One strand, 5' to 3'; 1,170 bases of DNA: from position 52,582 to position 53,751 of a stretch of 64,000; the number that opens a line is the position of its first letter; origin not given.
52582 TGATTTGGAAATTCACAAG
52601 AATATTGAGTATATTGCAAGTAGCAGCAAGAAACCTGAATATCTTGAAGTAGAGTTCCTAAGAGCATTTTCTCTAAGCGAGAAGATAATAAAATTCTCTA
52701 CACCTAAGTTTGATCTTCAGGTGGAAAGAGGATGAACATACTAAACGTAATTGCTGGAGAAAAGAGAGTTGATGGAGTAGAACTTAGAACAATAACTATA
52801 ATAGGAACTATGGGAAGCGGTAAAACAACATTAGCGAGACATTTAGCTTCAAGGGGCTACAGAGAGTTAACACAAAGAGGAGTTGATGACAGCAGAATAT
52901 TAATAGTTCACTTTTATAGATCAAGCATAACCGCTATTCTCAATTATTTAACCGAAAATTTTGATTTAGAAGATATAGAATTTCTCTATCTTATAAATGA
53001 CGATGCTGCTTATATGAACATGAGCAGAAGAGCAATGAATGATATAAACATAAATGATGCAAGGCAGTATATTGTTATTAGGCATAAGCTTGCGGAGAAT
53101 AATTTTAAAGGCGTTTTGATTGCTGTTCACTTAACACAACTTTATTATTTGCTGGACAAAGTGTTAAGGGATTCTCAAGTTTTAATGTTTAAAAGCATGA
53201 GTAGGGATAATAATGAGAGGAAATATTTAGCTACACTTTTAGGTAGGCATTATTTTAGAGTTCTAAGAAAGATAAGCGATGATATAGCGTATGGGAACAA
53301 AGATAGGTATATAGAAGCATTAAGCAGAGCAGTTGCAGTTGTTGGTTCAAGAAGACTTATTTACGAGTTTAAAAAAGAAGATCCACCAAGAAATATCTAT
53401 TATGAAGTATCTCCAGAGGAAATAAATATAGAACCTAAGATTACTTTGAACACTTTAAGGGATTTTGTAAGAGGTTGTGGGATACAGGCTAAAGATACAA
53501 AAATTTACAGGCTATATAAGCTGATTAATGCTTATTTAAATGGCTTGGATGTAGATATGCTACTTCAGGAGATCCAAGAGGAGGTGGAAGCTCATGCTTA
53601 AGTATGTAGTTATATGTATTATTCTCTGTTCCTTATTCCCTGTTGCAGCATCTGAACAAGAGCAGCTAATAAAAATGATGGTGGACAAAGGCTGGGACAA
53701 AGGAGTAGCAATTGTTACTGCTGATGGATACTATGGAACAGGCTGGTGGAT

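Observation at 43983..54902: Plasmid/provirus-like element abutting tRNA-Leu(CAG): replication module plus a 10-gene secreted/membrane-protein operon with NTPase and protease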

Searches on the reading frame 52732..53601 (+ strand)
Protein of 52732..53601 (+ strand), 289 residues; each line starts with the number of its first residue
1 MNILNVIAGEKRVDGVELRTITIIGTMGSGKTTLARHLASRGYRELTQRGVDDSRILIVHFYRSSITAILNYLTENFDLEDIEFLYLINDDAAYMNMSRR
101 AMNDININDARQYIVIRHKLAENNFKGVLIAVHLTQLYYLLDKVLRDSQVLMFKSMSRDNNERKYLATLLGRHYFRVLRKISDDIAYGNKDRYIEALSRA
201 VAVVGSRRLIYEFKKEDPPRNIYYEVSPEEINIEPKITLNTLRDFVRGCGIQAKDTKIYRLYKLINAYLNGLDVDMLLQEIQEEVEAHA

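Call 5: search_protein_families(library=pfam, max_evalue=0.1, proteins=[window:52732-53601:+])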
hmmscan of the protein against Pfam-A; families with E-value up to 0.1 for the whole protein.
window:52732-53601:+ (289 aa): 16 families
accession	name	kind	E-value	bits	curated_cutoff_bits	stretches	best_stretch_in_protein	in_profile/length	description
PF13238.12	AAA_18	-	3.1e-06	28.1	29.4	1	21-63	1-38/128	AAA domain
PF13401.12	AAA_22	-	0.00046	20.9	27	1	21-83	8-64/130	AAA domain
PF13521.12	AAA_28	-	0.00047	20.9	27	1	21-44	2-26/164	AAA domain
PF05729.18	NACHT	-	0.0012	19.1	26.7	1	19-40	1-22/167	NACHT domain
PF20720.3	nSTAND3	-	0.0012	19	27.2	1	19-41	18-40/155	Novel STAND NTPase 3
PF13191.12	AAA_16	-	0.0025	18.8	32.6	1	15-60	21-68/167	AAA ATPase domain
PF10412.15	TrwB_AAD_bind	-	0.0028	17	20.5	1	15-73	12-71/387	Type IV secretion-system coupling protein DNA-binding domain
PF13173.12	AAA_14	-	0.0054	17.2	27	1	20-109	4-88/129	AAA domain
PF02367.23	TsaE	-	0.012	16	26.6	1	19-41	22-44/128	Threonylcarbamoyl adenosine biosynthesis protein TsaE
PF25199.1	nSTAND_NTPase5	-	0.032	14.5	34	1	17-43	40-66/145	Novel STAND NTPase 5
PF00503.26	G-alpha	-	0.039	13.5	48.8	1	20-116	23-108/333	G-protein alpha subunit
PF06745.19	ATPase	-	0.042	13.6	26.6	1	17-51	18-52/231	KaiC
PF01712.25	dNK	-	0.043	14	27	1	21-50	1-34/203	Deoxynucleoside kinase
PF00005.33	ABC_tran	-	0.045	14.8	25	1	20-41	13-34/137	ABC transporter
PF13671.12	AAA_33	-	0.06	14.1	27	0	22-41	3-23/143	AAA domain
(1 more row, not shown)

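Call 10: find_encoding_contigs(protein=window:52732-53601:+, flank=10000, max_places=10)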
Protein window:52732-53601:+ (289 aa): 2 contigs read that carry it; 1 place shown.
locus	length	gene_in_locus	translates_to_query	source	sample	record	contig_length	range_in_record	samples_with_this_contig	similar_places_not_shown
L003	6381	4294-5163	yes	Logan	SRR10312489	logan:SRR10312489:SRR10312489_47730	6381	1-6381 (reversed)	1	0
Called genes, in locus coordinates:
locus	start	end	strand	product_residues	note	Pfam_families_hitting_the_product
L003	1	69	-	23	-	?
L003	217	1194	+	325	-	-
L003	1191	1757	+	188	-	-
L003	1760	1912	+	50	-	-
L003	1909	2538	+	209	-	-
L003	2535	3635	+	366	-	-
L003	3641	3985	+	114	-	-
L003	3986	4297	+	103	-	-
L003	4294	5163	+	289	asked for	PF13238:AAA_18 (weak)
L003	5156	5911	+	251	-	PF00089:Trypsin, PF13365:Trypsin_2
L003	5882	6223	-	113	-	-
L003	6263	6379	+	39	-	?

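Call 12: search_protein_families(library=phrogs, max_evalue=0.01, proteins=[window:52732-53601:+])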
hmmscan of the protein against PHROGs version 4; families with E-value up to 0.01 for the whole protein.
window:52732-53601:+ (289 aa): 5 families
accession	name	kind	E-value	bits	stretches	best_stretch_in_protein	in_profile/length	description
phrog_5484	-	DNA, RNA and nucleotide metabolism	4.7e-06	27.3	1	19-120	29-130/239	DnaA-like replication initiation protein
phrog_2107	-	other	0.0016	19.1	1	20-41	5-26/201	thymidylate kinase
phrog_800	-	head and packaging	0.0027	17.4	1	16-57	30-70/511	terminase small subunit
phrog_17563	-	unknown function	0.0054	17.7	0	169-237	25-94/170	-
phrog_1815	-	other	0.0065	17.7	0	22-43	7-29/197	guanylate kinase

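Call 13: find_homologous_proteins(query=window:52732-53601:+, max_evalue=0.001)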
Query window:52732-53601:+ (289 aa): 6 proteins with E <= 0.001 among 1836 candidates.
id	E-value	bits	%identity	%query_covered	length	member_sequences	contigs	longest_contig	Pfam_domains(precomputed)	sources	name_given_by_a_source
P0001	8.4e-182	620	100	100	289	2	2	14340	PF13238.13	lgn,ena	-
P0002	8.4e-97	342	55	98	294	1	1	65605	-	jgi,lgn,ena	-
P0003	2.3e-88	314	54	92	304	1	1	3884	-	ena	-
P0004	5.2e-87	310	53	92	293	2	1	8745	-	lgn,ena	-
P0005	1.5e-86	308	53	92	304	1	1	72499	-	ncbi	-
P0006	5.5e-74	267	49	91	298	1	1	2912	-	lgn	-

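Call 14: find_encoding_contigs(protein=P0002, flank=10000, max_places=4)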
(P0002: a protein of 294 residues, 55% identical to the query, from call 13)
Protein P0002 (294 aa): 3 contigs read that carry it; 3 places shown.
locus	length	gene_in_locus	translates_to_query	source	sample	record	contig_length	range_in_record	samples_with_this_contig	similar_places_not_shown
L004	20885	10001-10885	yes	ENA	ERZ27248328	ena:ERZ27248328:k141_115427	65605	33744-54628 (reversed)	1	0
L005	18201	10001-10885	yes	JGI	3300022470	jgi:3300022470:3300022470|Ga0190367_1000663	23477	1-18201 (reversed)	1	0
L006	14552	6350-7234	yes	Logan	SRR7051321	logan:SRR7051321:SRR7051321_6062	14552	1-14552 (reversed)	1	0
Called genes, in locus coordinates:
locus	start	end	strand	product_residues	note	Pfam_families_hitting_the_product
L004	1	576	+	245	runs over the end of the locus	-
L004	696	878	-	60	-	-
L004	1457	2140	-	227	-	-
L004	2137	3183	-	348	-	PF02463:SMC_N (faint), PF13175:AAA_15, PF13476:AAA_23 (weak), PF13304:AAA_21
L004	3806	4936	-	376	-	PF02463:SMC_N (weak), PF11398:DUF2813 (weak), PF13175:AAA_15, PF13476:AAA_23, PF13304:AAA_21, PF13175:AAA_15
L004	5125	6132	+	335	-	-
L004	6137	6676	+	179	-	-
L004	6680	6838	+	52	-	-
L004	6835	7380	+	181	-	-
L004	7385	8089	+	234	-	-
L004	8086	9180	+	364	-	-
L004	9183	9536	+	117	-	-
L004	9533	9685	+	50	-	-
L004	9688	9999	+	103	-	-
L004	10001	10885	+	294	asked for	-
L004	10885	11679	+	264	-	PF00089:Trypsin, PF13365:Trypsin_2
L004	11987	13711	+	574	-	PF09823:DUF2357, PF04411:PDDEXK_7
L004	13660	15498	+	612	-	-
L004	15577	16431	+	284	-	-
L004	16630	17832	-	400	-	PF04471:Mrr_cat, PF22722:NA-iREase1 (weak), PF01978:TrmB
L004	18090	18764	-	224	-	PF00239:Resolvase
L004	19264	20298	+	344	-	PF13175:AAA_15, PF13476:AAA_23, PF13304:AAA_21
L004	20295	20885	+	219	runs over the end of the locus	-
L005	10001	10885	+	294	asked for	-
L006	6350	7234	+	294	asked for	-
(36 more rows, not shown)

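Call 15: find_encoding_contigs(protein=P0005, flank=10000, max_places=4)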
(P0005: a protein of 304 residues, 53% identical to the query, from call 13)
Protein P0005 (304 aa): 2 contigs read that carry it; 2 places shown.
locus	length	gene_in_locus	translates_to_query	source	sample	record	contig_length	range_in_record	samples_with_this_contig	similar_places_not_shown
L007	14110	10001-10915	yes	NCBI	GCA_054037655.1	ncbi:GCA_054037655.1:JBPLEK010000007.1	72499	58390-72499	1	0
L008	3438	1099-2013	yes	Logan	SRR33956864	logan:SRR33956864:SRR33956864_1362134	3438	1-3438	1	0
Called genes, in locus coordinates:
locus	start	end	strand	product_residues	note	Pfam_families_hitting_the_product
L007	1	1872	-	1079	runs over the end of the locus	PF25596:CPSase_L_D1, PF02786:CPSase_L_D2, PF07478:Dala_Dala_lig_C, PF02787:CPSase_L_D3, PF25596:CPSase_L_D1, PF02222:ATP-grasp, PF02786:CPSase_L_D2, PF07478:Dala_Dala_lig_C, +8 more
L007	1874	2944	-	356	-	PF00988:CPSase_sm_chain, PF00117:GATase, PF07722:Peptidase_C26 (weak)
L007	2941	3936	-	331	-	PF01259:SAICAR_synt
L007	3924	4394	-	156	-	PF00731:AIRC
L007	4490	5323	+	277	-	PF16795:Phage_integr_3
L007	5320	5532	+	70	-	-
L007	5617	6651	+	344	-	-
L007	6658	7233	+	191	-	-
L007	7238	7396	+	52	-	-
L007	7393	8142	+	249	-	-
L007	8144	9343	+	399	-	-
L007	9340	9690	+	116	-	-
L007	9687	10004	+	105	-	-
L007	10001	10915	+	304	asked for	-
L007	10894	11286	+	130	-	-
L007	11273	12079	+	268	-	PF00089:Trypsin, PF13365:Trypsin_2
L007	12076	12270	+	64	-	-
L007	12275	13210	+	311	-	-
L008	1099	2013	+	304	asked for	-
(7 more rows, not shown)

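Call 16: find_encoding_contigs(protein=P0004, flank=10000, max_places=4)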
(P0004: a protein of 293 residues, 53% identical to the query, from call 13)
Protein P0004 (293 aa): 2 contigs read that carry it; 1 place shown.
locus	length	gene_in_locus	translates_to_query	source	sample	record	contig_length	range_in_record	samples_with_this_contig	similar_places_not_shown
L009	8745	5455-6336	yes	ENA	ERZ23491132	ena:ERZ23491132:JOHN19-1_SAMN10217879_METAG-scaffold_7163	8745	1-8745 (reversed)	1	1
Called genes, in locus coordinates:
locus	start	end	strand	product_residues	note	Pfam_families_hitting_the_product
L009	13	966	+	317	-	PF16795:Phage_integr_3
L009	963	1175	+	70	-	-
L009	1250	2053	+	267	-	-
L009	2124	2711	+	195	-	-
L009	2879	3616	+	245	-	-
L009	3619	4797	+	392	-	-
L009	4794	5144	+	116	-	-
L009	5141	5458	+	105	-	-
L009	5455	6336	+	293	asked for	-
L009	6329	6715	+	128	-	-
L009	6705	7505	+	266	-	PF00089:Trypsin, PF13365:Trypsin_2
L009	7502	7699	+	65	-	-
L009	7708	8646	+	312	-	-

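Call 20: find_related_loci(query=A1, collection=genome_contigs, flank=10000)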
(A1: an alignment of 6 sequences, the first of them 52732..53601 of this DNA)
Query A1 (289 aa) in genome_contigs; peptide patterns used: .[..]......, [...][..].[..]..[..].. (x = any residue, [..] = any of these).
600 stretches matched a pattern, but none encodes a relative of the query by tblastn (E <= 1e-3).

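Call 21: find_related_loci(query=A1, collection=viral_contigs, flank=10000)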
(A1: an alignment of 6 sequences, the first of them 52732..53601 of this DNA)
Query A1 (289 aa) in viral_contigs; peptide patterns used: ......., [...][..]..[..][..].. (x = any residue, [..] = any of these).
132 stretches matched a pattern, but none encodes a relative of the query by tblastn (E <= 1e-3).

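Call 22: find_related_loci(query=A1, collection=metagenome_contigs, flank=10000)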
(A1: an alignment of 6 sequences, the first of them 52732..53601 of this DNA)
Query A1 (289 aa) in metagenome_contigs; peptide patterns used: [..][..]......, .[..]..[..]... (x = any residue, [..] = any of these).
305 stretches matched a pattern; 2 encode a relative of the query (tblastn E <= 1e-3); 2 distinct loci.
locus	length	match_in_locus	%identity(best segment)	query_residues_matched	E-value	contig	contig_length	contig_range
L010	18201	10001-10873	55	1-284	4e-106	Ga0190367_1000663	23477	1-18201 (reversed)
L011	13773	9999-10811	53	1-266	6e-96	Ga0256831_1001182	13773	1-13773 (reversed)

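Call 33: search_dna_similar(query=window:52732-53601:+, collection=phages, mode=protein, max_evalue=1, max_rows=20)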
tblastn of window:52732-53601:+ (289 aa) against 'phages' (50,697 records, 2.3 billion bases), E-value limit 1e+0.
Records with a match: 2; places in all: 2; records where one place covers at least 80% of the query: 0.
Best place of each record, by identity: <60% 2.
By first word of the organism name: Aeropyrum 2.
By host as written in the record: Aeropyrum pernix 2.
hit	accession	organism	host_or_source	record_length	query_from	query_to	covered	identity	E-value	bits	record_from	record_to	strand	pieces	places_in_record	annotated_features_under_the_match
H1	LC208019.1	Aeropyrum globular virus 1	Aeropyrum pernix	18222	16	234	76%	31.8%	4e-23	104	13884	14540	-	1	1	putative ATP-binding protein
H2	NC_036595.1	Aeropyrum globular virus 1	Aeropyrum pernix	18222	16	234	76%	31.8%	4e-23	104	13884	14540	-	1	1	putative ATP-binding protein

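Call 45: find_homologous_proteins(query=A2, max_evalue=0.001)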
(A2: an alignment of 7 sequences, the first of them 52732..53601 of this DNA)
Query A2 (7 sequences) (289 aa, profile of the alignment): 45 proteins with E <= 0.001 among 8000 candidates.
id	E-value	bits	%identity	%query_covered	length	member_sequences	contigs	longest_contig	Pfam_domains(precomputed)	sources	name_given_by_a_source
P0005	4.8e-149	514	53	92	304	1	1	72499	-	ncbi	-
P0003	2.3e-146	505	54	92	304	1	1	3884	-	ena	-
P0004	3.9e-146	504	53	92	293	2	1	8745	-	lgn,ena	-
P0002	3.3e-141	488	55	98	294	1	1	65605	-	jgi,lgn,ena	-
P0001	7.7e-133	460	100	100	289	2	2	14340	PF13238.13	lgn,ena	-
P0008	3.7e-94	333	32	76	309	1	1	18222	-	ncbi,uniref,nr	ncbi:putative ATP-binding protein [Aeropyrum globular virus 1]|uniref:putative ATP-binding protein n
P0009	5.8e-82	293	31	76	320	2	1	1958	-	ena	-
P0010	3.3e-81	291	34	67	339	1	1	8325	-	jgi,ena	-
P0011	9.5e-79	283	33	76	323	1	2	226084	-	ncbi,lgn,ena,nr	ncbi:MAG: ATP-binding protein [Desulfurococcales archaeon]|nr:ATP-binding protein [Desulfurococcales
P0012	2.3e-78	282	31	78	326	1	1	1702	-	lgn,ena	-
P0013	2.2e-75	272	32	78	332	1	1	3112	-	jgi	-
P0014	1.9e-73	265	33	76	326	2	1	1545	-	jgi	-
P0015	3.3e-73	265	32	75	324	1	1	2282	-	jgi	-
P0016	4.6e-73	264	32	75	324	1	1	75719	-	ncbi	-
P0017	6.5e-73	264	31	77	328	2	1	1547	-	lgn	-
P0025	9.9e-61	224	32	92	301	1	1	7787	-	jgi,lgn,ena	-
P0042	2.9e-42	163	26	67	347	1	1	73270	-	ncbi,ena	-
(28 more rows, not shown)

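Call 47: find_encoding_contigs(protein=P0011, flank=10000, max_places=2)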
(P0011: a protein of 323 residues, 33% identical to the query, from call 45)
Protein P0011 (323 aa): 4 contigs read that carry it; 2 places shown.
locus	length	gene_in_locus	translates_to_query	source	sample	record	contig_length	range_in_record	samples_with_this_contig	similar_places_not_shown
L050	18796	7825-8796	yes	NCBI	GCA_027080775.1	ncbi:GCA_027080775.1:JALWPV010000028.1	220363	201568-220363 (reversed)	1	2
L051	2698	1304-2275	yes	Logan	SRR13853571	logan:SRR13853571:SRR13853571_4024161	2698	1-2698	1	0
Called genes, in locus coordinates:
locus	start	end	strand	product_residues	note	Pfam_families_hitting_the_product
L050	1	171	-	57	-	?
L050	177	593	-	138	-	-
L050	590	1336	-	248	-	PF00089:Trypsin, PF13365:Trypsin_2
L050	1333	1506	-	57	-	-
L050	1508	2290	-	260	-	-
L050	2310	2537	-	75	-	-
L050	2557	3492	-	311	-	-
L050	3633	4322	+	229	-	-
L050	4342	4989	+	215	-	-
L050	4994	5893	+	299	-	-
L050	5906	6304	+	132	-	-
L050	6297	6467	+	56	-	-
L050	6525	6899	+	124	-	-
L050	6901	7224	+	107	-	-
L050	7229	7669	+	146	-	PF02661:Fic (weak)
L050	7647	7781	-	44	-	-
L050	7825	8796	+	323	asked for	-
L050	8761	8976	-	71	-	-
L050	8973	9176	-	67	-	-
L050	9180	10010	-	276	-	PF16795:Phage_integr_3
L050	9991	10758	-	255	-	PF13630:SdpI (weak)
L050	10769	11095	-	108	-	PF03551:PadR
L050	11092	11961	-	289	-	PF02517:Rce1-like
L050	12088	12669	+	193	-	-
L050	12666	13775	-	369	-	PF01142:TruD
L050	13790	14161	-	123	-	PF01981:PTH2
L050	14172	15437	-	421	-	PF01336:tRNA_anti-codon (weak), PF00152:tRNA-synt_2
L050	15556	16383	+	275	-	PF01048:PNP_UDP_1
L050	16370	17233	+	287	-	-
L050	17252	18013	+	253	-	PF01522:Polysacc_deac_1, PF10096:DUF2334 (weak)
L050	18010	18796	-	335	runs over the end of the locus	PF03061:4HBT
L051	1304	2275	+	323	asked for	-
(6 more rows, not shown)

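Call 48: find_encoding_contigs(protein=P0042, flank=10000, max_places=2)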
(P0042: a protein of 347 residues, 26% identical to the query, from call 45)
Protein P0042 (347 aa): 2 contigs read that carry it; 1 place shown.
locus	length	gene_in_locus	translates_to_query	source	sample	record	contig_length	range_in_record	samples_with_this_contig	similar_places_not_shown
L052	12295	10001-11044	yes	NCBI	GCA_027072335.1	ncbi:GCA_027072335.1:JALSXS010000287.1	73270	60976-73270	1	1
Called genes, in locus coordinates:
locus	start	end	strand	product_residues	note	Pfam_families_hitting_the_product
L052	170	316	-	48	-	-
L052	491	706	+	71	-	-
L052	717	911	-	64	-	-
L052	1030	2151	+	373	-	-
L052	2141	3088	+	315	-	-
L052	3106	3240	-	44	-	-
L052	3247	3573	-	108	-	-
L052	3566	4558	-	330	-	-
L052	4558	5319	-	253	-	PF00089:Trypsin, PF13365:Trypsin_2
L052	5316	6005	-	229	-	-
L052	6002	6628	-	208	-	-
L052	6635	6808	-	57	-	-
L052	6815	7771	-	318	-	-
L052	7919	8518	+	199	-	-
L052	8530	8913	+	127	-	-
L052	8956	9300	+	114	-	-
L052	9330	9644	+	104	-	-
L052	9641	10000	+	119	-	-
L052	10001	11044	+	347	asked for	-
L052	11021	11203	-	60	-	-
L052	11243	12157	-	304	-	PF16795:Phage_integr_3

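Call 49: find_encoding_contigs(protein=P0025, flank=10000, max_places=2)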
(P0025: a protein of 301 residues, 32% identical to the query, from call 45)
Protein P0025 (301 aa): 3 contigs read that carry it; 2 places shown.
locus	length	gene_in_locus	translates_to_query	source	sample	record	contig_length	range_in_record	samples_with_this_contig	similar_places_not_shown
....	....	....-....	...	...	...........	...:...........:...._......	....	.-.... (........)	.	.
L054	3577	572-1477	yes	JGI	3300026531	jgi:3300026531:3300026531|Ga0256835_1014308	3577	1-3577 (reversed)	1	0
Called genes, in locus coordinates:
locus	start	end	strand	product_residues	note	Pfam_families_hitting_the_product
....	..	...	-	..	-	-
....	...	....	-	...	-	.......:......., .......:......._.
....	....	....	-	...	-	-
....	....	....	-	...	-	-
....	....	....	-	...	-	-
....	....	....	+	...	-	-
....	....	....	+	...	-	-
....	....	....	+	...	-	-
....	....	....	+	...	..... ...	-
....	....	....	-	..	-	-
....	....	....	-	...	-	?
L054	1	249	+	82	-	?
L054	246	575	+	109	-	-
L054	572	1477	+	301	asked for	-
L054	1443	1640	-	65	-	-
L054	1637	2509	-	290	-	PF16795:Phage_integr_3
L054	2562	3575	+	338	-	?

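Call 57: search_protein_families(library=ncbifam, max_evalue=0.1, proteins=[window:52732-53601:+, L009:7708-8646:+])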
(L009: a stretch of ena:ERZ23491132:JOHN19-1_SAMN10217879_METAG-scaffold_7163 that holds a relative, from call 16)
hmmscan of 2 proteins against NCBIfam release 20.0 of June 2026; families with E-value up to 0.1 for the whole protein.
window:52732-53601:+ (289 aa): 22 families
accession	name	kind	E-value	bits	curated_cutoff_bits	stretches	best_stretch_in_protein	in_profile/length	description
TIGR02759.1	TraD_Ftype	equivalog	0.0011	17.8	521.35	1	15-75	173-234/566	type IV conjugative transfer system coupling protein TraD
NF040667.1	hom_kin_desulfo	exception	0.0043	17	197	1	20-74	2-51/163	homoserine kinase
NF005994.0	PRK08118.1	equivalog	0.011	15.7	215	1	20-41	3-24/172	DNA topology modulation protein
NF010552.0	PRK13946.1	equivalog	0.011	15.4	186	1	12-41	17-46/198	shikimate kinase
NF041053.1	CobW_rel_Se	equivalog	0.011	15.4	180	1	19-42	2-25/195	CobW-related selenoprotein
NF005115.0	PRK06547.1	equivalog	0.016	14.6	173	1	12-41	9-38/172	hypothetical protein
NF010170.0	PRK13651.1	equivalog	0.016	14.1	432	1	20-39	35-54/308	cobalt transporter ATP-binding subunit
TIGR03574.1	selen_PSTK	equivalog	0.017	14.6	290.5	1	22-119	3-103/249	L-seryl-tRNA(Sec) kinase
TIGR04521.1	ECF_ATPase_2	equivalog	0.018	14.1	330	1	20-39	33-52/279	energy-coupling factor transporter ATPase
NF040905.2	GguA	equivalog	0.018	13.5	810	1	21-99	289-368/500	multiple monosaccharide ABC transporter ATP-binding protein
NF010555.0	PRK13949.1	equivalog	0.019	15.1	180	1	20-41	3-24/175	shikimate kinase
TIGR04520.1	ECF_ATPase_1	equivalog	0.021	14.3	315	1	21-39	31-49/269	energy-coupling factor transporter ATPase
NF003456.0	PRK05057.1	equivalog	0.036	13.9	195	1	17-41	3-27/173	shikimate kinase AroK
NF005576.0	PRK07261.1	equivalog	0.038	13.7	224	0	21-40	3-22/171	DNA topology modulation protein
TIGR03375.1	type_I_sec_LssB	subfamily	0.048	11.9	693.1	1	21-39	496-514/696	type I secretion system permease/ATPase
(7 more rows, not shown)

L009:7708-8646:+ (312 aa): 0 families

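Call 58: search_protein_representatives(alignment_id=A1)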
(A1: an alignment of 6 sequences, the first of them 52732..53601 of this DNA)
Query: 6 sequences, 301 profile positions. Proteins with E-value up to 0.001 (for the whole library): 170; up to 1e-10: 64; up to 1e-30: 10. The best 150 are listed.
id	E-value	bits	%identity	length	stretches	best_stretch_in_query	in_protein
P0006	2.0e-143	493.4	-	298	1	3-292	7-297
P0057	1.0e-41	159.5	-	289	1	17-271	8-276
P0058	1.9e-40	155.4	-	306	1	19-260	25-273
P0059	6.6e-40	153.6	-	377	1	19-255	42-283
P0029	1.5e-39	152.4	-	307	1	3-282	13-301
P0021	3.3e-35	138.1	-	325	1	19-233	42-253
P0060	6.3e-34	133.9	-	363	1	23-233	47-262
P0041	1.2e-33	133.0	-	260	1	23-238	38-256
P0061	1.7e-33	132.5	-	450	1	16-236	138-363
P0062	1.3e-32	129.6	-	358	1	19-237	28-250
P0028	3.6e-30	121.6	-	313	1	23-210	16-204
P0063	6.0e-30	120.9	-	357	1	19-220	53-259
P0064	1.5e-29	119.5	-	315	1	19-211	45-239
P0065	6.1e-29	117.6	-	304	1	18-229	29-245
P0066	7.8e-29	117.2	-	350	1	17-214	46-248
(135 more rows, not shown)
